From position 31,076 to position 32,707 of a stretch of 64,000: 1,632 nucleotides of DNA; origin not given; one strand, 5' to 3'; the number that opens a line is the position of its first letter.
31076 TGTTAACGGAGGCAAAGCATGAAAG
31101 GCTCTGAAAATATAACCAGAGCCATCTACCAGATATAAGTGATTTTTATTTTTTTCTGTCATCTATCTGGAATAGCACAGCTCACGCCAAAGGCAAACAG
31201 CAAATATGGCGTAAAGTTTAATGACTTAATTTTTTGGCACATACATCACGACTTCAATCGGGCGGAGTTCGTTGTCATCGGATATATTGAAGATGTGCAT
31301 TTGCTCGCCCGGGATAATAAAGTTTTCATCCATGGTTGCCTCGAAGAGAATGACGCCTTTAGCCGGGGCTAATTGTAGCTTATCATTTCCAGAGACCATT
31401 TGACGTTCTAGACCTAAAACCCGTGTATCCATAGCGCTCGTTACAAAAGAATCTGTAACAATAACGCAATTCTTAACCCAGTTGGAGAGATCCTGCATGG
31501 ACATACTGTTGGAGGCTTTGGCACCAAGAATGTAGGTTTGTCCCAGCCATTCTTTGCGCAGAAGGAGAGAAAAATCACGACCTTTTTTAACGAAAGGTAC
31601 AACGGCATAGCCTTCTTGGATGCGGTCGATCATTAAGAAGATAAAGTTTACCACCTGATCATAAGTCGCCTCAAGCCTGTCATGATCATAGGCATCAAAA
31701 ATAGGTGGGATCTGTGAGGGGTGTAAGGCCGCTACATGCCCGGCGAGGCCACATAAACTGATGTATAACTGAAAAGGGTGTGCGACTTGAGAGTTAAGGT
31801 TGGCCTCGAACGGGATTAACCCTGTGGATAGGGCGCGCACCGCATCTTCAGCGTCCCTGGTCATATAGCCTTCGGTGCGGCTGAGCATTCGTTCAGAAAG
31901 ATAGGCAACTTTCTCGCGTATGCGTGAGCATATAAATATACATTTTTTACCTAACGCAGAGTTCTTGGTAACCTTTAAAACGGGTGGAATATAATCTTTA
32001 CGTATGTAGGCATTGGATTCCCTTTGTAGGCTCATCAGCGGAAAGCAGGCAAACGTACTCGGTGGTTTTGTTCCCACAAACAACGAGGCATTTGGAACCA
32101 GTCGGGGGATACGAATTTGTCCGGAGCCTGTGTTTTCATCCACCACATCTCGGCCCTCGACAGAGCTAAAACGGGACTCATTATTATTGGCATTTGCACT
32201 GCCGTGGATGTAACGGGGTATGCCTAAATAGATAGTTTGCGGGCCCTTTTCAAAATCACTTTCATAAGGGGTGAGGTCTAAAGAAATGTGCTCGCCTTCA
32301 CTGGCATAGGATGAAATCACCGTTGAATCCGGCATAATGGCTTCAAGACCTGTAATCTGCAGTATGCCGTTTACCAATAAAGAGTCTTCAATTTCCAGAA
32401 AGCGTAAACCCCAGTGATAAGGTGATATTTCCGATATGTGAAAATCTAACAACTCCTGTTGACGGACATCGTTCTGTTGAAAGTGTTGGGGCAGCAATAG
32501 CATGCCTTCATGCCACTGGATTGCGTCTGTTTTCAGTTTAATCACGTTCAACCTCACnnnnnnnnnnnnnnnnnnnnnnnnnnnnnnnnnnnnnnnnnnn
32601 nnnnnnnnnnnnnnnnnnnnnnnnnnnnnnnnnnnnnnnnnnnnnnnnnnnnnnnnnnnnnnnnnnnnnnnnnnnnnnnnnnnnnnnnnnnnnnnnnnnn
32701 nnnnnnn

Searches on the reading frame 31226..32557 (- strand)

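Call 7: search_protein_families(library=pfam, proteins=[window:31226-32557:-], max_evalue=0.0001)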
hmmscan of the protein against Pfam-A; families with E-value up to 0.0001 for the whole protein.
window:31226-32557:- (443 aa): 1 family
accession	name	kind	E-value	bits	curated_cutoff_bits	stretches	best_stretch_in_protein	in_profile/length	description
PF05936.17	T6SS_VasE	-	1.1e-38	133.5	23.4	1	25-323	1-310/429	Bacterial Type VI secretion, VC_A0110, EvfL, ImpJ, VasE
